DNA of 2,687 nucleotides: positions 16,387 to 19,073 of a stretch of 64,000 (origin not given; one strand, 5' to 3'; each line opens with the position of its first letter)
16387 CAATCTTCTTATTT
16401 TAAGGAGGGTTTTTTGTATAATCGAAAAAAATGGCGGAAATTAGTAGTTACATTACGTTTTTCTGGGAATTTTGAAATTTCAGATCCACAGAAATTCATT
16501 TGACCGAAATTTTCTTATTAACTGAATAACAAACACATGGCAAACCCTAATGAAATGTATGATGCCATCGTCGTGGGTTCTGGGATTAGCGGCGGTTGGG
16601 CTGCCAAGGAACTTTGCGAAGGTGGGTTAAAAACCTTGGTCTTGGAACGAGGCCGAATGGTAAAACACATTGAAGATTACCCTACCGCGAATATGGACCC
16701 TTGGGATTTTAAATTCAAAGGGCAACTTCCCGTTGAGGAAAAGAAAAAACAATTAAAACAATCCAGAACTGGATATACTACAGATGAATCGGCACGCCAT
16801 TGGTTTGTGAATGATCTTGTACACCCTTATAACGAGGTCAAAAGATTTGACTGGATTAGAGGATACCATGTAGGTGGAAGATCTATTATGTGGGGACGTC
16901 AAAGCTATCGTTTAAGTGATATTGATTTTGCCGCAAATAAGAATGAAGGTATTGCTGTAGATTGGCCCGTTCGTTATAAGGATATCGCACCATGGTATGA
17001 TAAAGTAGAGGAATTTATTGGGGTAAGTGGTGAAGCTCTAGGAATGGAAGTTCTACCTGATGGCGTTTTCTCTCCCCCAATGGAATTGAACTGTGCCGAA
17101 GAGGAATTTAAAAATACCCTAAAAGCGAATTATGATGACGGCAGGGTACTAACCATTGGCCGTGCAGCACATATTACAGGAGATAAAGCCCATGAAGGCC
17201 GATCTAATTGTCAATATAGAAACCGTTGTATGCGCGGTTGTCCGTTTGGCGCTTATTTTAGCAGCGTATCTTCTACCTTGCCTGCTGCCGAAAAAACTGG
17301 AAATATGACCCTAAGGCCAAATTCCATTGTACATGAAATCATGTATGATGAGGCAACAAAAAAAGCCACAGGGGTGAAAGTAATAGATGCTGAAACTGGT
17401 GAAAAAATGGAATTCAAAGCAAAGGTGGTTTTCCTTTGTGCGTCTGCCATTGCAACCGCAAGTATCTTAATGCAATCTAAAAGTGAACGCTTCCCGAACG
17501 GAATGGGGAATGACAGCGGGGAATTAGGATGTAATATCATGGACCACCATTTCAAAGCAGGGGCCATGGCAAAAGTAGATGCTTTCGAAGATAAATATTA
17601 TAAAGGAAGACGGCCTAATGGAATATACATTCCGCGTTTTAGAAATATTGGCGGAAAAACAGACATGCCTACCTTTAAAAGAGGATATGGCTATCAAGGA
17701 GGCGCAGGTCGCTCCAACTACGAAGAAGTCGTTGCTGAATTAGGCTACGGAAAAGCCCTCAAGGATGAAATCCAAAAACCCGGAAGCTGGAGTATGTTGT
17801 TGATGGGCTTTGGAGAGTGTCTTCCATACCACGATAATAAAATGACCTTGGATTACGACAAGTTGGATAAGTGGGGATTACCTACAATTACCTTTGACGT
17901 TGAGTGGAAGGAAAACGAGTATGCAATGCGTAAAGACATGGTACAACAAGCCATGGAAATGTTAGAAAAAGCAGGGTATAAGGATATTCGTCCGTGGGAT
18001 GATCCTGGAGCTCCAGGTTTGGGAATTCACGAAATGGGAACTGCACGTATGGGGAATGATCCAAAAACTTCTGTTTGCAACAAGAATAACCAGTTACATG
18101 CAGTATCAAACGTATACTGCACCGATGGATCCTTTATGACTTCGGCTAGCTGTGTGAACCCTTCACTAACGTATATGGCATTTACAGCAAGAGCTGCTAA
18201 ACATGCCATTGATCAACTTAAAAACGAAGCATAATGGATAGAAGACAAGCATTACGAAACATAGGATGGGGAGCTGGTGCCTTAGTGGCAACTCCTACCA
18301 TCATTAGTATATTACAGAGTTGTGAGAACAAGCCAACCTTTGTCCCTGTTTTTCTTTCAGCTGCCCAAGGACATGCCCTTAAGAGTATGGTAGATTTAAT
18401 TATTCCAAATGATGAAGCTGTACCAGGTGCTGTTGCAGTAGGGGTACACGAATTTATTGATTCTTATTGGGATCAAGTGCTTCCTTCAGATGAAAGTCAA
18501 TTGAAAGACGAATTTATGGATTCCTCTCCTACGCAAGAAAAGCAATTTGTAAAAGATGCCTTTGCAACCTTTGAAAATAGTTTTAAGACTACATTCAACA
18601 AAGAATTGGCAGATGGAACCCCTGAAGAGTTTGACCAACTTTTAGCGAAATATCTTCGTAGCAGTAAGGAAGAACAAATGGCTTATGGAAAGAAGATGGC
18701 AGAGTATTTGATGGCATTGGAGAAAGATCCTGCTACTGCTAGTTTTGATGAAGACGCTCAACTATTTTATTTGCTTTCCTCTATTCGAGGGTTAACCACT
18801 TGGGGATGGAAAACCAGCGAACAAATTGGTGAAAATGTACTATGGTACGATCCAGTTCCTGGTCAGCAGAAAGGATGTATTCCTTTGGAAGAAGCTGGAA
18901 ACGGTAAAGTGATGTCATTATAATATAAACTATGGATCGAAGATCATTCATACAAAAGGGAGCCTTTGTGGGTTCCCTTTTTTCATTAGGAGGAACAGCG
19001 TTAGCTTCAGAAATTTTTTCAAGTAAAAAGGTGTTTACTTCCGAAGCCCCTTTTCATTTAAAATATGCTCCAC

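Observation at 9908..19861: Two-compartment oxidative (3-keto) glycoside-cleavage cluster with no glycoside hydrolase and no SusC/D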

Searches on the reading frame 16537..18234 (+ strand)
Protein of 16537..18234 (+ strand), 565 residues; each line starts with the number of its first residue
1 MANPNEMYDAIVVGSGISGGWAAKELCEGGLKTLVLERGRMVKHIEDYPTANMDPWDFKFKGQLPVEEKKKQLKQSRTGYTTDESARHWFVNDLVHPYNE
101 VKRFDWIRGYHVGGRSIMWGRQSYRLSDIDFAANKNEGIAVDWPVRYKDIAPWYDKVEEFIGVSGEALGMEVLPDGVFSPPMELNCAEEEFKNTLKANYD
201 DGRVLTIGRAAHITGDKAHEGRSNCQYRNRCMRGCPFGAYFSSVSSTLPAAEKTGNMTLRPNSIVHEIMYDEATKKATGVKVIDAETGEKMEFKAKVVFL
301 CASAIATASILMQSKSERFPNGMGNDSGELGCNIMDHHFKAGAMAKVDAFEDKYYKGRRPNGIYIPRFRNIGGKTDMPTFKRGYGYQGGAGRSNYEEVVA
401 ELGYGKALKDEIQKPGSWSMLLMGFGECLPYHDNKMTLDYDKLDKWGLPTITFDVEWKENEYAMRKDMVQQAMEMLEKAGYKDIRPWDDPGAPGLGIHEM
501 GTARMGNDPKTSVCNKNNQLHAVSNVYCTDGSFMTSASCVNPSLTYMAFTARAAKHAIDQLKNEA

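Call 4: search_protein_families(library=pfam, proteins=[window:16537-18234:+], max_evalue=0.01)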
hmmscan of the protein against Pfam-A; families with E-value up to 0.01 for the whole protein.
window:16537-18234:+ (565 aa): 6 families
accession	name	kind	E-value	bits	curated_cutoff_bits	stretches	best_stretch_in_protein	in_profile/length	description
PF05199.19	GMC_oxred_C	-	2.5e-22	80.4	24.6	1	430-549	1-138/139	GMC oxidoreductase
PF00732.25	GMC_oxred_N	-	4e-16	59.9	23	1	36-337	14-216/218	GMC oxidoreductase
PF00890.30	FAD_binding_2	-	0.00013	21.7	20.4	0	9-39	1-31/414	FAD binding domain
PF01494.25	FAD_binding_3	-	0.0011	18.7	22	0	8-39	2-33/349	FAD binding domain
PF01266.30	DAO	-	0.0019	18.3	27.9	1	9-40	1-32/353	FAD dependent oxidoreductase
PF13450.12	NAD_binding_8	-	0.0077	16.9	21.9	0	12-39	1-28/68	NAD(P)-binding Rossmann-like domain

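Call 5: search_protein_families(library=ncbifam, proteins=[window:16537-18234:+], max_evalue=0.01)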
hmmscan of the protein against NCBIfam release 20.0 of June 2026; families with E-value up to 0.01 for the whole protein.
window:16537-18234:+ (565 aa): 18 families
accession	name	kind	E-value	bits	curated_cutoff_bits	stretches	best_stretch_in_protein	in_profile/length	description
NF058674.1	CholsOxChoxAB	equivalog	3.7e-20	71.9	850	3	497-556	472-531/535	cholesterol oxidase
TIGR02462.1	pyranose_ox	equivalog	1.7e-18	66.8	544.9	1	425-561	411-547/548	pyranose oxidase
NF002550.0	PRK02106.1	subfamily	4.6e-15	55.1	605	1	85-314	61-270/563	choline dehydrogenase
TIGR03970.1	mycofact_MftG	equivalog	4.6e-12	45.7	387.45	1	247-314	201-263/487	mycofactocin dehydrogenase MftG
TIGR01810.1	betA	equivalog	4.2e-11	42.2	732.1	1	80-314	50-263/532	choline dehydrogenase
NF053717.1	VnlPnlRedVprA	equivalog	1.1e-07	31.1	600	1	5-48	4-47/481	vinyl phenol reductase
TIGR04542.1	GMC_mycofac_2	equivalog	4.2e-06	26.1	400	0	9-316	1-237/425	mycofactocin system GMC family oxidoreductase MftG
TIGR02032.1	GG-red-SF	subfamily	2.1e-05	24.3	158.8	1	8-43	1-36/297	geranylgeranyl reductase family protein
TIGR01292.1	TRX_reduct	equivalog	0.00069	18.5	343.45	0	250-311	185-243/300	thioredoxin-disulfide reductase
NF007450.0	PRK10015.1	subfamily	0.0014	17.4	466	1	5-40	3-38/429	FAD-dependent oxidoreductase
TIGR02730.1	carot_isom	equivalog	0.0015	17.4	586.9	1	8-38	1-31/493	carotenoid isomerase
NF041080.1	DGGGPL_reductase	equivalog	0.0016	17.4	580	0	8-40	2-34/447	digeranylgeranylglycerophospholipid reductase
TIGR04018.1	Bthiol_YpdA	hypoth_equivalog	0.0026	16.6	339.9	1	9-51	1-43/316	YpdA family putative bacillithiol disulfide reductase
NF004829.0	PRK06183.1-3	subfamily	0.0036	16.1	390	0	4-40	5-41/520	bifunctional 3-(3-hydroxy-phenyl)propionate/3-hydroxycinnamic acid hydroxylase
NF003726.0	PRK05329.2-5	equivalog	0.004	16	354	1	7-44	1-38/415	glycerol-3-phosphate dehydrogenase subunit GlpB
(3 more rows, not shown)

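Call 7: search_solved_structures(query=window:16537-18234:+, max_evalue=0.001)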
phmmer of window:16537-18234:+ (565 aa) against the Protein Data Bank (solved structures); distinct sequences matched with E-value up to 0.001: 35.
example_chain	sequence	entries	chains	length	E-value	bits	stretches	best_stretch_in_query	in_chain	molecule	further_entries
8k6k_A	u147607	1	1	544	2.1e-38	135.8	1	2-562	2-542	Fructose dehydrogenase (N1146A) large subunit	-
8xcm_A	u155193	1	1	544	5.2e-38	134.5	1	2-562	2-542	Fructose dehydrogenase large subunit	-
7w2j_A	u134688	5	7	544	6.4e-38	134.2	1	2-562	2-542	Fructose dehydrogenase large subunit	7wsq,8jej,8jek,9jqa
8k6j_A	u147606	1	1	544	1.6e-37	132.9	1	2-562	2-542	Fructose dehydrogenase (H1147A) large subunit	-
8xcn_A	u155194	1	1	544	8e-37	130.6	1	2-562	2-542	Fructose dehydrogenase large subunit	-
6a2u_B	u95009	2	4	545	9.6e-34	120.4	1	6-553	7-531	Glucose dehydrogenase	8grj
8hdd_A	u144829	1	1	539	9.9e-34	120.4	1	6-553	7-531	Glucose dehydrogenase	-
9fl2_A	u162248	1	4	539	7.2e-12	48.2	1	255-558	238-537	pyranose oxidase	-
7qf8_A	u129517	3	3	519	1e-11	47.7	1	432-561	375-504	GMC oxidoreductase family protein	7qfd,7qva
7dve_A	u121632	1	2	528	1.2e-11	47.4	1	411-561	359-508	6'''-hydroxyparomomycin C oxidase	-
3bly_A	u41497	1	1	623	2.4e-08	36.6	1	425-555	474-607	Pyranose oxidase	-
4mif_A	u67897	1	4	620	2.6e-08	36.5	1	425-558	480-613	Pyranose 2-oxidase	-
4mih_A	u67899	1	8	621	2.6e-08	36.5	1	425-558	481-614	Pyranose 2-oxidase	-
4mig_A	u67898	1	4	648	2.9e-08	36.3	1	425-558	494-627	Pyranose 2-oxidase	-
3bg7_A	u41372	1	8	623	2.4e-07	33.2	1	425-555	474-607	Pyranose oxidase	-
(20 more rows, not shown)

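Call 37: find_related_loci(query=window:16537-18234:+, collection=genome_contigs, flank=10000)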
Query window:16537-18234:+ (565 aa) in genome_contigs; peptide patterns used: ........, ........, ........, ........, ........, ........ (x = any residue, [..] = any of these).
402 stretches matched a pattern; 376 encode a relative of the query (tblastn E <= 1e-3); the best 80 are kept; 80 distinct loci.
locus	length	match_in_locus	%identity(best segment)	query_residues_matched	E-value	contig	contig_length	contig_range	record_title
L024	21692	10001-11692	88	1-564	0e+0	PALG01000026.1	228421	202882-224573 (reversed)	MAG: Flavobacteriaceae bacterium isolate SAT49 MHASMcontig_1570995, whole genome shotgun sequence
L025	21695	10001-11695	88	1-565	0e+0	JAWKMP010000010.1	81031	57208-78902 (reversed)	MAG: Flavobacteriaceae bacterium isolate ABC1.179 ABC1.179.fa-10, whole genome shotgun sequence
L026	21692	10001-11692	87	1-565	0e+0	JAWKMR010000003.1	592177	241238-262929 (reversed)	MAG: Flavobacteriaceae bacterium isolate BC3.55 BC3.55.fa-3, whole genome shotgun sequence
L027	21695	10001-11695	86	1-565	0e+0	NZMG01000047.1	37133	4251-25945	MAG: Flavobacteriaceae bacterium isolate IN17 MHASMcontig_377557, whole genome shotgun sequence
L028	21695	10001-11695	86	1-565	0e+0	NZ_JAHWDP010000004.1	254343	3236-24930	Halomarinibacterium sedimenti strain CAU 1614 contig4, whole genome shotgun sequence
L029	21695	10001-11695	86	1-565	0e+0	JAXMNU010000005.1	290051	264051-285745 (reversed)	MAG: Flavobacteriaceae bacterium isolate EC_MBin.22 ECX_91CoAssmbCtg, whole genome shotgun sequence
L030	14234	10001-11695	82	1-565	0e+0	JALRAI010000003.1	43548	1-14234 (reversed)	MAG: Flavobacteriaceae bacterium isolate HJW.36 NODE_3_length_43548_cov_5.109130, whole genome shotgun sequence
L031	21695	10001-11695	82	1-565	0e+0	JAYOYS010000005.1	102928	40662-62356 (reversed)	MAG: Flavobacteriaceae bacterium isolate 139562_S163_metabat_bins_2.tsv.183 NODE_128_length_102928_cov_37.755145, whole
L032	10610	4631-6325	82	1-565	0e+0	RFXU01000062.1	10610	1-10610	MAG: Flavobacteriaceae bacterium isolate WB5_5_115 contig_100_61, whole genome shotgun sequence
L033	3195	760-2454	82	1-565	0e+0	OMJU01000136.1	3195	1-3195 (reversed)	Candidatus Rokubacteria bacterium isolate AM_2207 genome assembly, contig: k99_72440, whole genome shotgun sequence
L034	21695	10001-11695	81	1-565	0e+0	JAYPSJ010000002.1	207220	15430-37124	MAG: Flavobacteriaceae bacterium isolate 139590_S191_rosella_bins.tsv.056 NODE_22_length_207220_cov_11.529703, whole gen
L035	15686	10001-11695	82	1-565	0e+0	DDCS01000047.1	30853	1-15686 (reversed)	MAG TPA_asm: Flavobacteriaceae bacterium UBA2000 UBA2000_contig_44845, whole genome shotgun sequence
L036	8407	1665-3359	82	1-565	0e+0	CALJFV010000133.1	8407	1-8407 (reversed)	MAG: uncultured Flavobacteriaceae bacterium isolate S4_Bin_Bin_103_sub_1 genome assembly, contig: c_000002420402, whole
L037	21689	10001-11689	88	2-565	0e+0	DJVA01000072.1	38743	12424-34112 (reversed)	MAG TPA_asm: Flavobacteriaceae bacterium UBA6268 UBA6268_contig_2415, whole genome shotgun sequence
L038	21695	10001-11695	80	1-565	0e+0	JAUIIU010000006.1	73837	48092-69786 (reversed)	MAG: Bacteroidia bacterium isolate Co_bin.275 NODE_2954_length_73837_cov_1.258405, whole genome shotgun sequence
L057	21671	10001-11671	78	8-565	0e+0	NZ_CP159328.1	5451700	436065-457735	Aquimarina sp. LLG6339-5 chromosome, complete genome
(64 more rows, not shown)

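Call 52: search_solved_structures(query=window:16537-18234:+, max_evalue=1e-30, show_alignments=5)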
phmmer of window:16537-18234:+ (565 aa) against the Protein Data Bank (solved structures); distinct sequences matched with E-value up to 1e-30: 7.
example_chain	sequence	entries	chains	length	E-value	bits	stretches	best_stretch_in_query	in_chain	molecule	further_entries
8k6k_A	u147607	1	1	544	2.1e-38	135.8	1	2-562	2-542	Fructose dehydrogenase (N1146A) large subunit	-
8xcm_A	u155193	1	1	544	5.2e-38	134.5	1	2-562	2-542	Fructose dehydrogenase large subunit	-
7w2j_A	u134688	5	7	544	6.4e-38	134.2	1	2-562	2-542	Fructose dehydrogenase large subunit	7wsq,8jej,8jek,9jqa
8k6j_A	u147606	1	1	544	1.6e-37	132.9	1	2-562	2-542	Fructose dehydrogenase (H1147A) large subunit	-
8xcn_A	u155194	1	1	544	8e-37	130.6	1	2-562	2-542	Fructose dehydrogenase large subunit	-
6a2u_B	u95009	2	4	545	9.6e-34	120.4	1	6-553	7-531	Glucose dehydrogenase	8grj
8hdd_A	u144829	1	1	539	9.9e-34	120.4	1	6-553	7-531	Glucose dehydrogenase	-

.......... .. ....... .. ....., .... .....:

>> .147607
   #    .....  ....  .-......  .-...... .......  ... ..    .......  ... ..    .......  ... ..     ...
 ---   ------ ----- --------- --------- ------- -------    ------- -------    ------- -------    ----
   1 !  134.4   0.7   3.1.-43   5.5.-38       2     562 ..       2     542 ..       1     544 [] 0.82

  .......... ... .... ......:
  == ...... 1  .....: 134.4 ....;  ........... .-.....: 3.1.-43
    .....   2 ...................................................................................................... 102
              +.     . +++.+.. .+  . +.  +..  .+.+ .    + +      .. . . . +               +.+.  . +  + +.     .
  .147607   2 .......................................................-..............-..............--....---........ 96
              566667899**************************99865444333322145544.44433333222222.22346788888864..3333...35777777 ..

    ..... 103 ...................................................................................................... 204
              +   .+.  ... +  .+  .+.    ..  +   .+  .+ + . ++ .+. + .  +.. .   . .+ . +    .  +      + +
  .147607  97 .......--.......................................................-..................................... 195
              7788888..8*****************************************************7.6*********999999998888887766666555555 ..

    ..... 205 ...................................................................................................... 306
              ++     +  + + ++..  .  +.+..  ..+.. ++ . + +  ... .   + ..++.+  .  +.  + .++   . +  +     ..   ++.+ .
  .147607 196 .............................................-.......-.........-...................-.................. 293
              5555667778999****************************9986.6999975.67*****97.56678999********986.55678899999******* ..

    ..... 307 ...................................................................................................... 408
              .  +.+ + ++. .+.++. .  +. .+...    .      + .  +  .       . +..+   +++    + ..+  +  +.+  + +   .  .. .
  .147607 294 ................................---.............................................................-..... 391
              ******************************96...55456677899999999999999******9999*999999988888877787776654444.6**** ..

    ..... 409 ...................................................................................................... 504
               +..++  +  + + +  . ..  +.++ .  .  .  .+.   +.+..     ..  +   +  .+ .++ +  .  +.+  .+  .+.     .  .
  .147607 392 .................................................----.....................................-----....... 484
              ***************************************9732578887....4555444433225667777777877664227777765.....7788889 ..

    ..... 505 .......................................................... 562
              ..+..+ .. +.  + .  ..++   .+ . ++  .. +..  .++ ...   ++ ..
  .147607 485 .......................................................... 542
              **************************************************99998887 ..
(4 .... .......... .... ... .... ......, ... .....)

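Call 92: search_protein_families(library=pfam, proteins=[L057:8763-9653:-, L057:17609-18490:-, L057:6669-8210:+, L057:5223-6665:+, L057:19191-20336:-], max_evalue=0.0001)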
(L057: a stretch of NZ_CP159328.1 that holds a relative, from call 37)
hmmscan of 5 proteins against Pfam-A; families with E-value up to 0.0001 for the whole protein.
L057:8763-9653:- (296 aa): 1 family
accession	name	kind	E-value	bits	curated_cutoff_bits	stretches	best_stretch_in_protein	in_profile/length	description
PF01261.30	AP_endonuc_2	-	1.1e-22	81.4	31.1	1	122-288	71-247/249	Xylose isomerase-like TIM barrel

L057:17609-18490:- (293 aa): 2 families
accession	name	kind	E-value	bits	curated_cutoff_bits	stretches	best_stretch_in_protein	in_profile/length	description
PF00294.29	PfkB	-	7e-42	144.2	25.8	1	17-279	32-297/302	pfkB family carbohydrate kinase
PF08543.17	Phos_pyr_kin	-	3.5e-05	23.7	27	1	157-264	111-224/246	Phosphomethylpyrimidine kinase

L057:6669-8210:+ (513 aa): 2 families
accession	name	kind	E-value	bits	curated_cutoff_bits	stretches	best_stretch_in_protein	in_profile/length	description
PF01039.27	Carboxyl_trans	-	6.4e-203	675.3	22.3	1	26-511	1-493/493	Carboxyl transferase domain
PF03255.19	ACCA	-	1.2e-13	51.3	23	1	237-448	28-240/310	Acetyl co-enzyme A carboxylase carboxyltransferase-like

L057:5223-6665:+ (480 aa): 7 families
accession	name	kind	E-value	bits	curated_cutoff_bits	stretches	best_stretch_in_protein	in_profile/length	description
PF02786.22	CPSase_L_D2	-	3.6e-81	272.1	19.8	1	115-322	2-210/211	Carbamoyl-phosphate synthase L chain, ATP binding domain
PF00289.28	Biotin_carb_N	-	1.2e-47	161.4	25.5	1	1-109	2-110/110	Biotin carboxylase, N-terminal domain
PF02785.25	Biotin_carb_C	-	3.7e-36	123.9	32.4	1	335-441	1-107/108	Biotin carboxylase C-terminal domain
PF07478.18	Dala_Dala_lig_C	-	8.3e-13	48.7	24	1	141-290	26-174/204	D-ala D-ala ligase C-terminus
PF02222.28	ATP-grasp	-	1.2e-10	41.7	27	1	136-291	15-162/179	ATP-grasp domain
PF08443.16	RimK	-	2.1e-05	24.7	21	1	135-296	29-171/188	RimK-like ATP-grasp domain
PF01071.24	GARS_A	-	2.6e-05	24.6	27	1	113-222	1-106/194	Phosphoribosylglycinamide synthetase, ATP-grasp (A) domain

L057:19191-20336:- (381 aa): 2 families
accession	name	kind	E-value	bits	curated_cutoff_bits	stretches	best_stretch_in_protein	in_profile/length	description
PF02518.31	HATPase_c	-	5.6e-18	65.8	26.4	1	269-374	4-108/111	Histidine kinase-, DNA gyrase B-, and HSP90-like ATPase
PF08447.18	PAS_3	-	1.4e-08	35.3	25.6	1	47-124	4-81/89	PAS fold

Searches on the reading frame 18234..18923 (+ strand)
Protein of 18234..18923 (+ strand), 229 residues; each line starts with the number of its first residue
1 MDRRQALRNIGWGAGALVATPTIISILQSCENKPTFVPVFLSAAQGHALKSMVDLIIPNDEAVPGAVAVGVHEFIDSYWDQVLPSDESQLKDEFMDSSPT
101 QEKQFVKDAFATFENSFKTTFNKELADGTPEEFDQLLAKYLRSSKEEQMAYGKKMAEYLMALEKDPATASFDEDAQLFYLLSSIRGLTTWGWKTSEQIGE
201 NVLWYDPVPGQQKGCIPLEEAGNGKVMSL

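Call 4: search_protein_families(library=pfam, proteins=[window:18234-18923:+], max_evalue=0.01)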
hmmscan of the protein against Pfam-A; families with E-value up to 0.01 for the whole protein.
window:18234-18923:+ (229 aa): 1 family
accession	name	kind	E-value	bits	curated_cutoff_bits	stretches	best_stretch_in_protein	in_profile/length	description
PF13618.11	Gluconate_2-dh3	-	1.6e-19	71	23.4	1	44-210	2-135/135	Gluconate 2-dehydrogenase subunit 3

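Call 5: search_protein_families(library=ncbifam, proteins=[window:18234-18923:+], max_evalue=0.01)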
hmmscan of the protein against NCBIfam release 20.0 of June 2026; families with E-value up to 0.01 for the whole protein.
window:18234-18923:+ (229 aa): 0 families
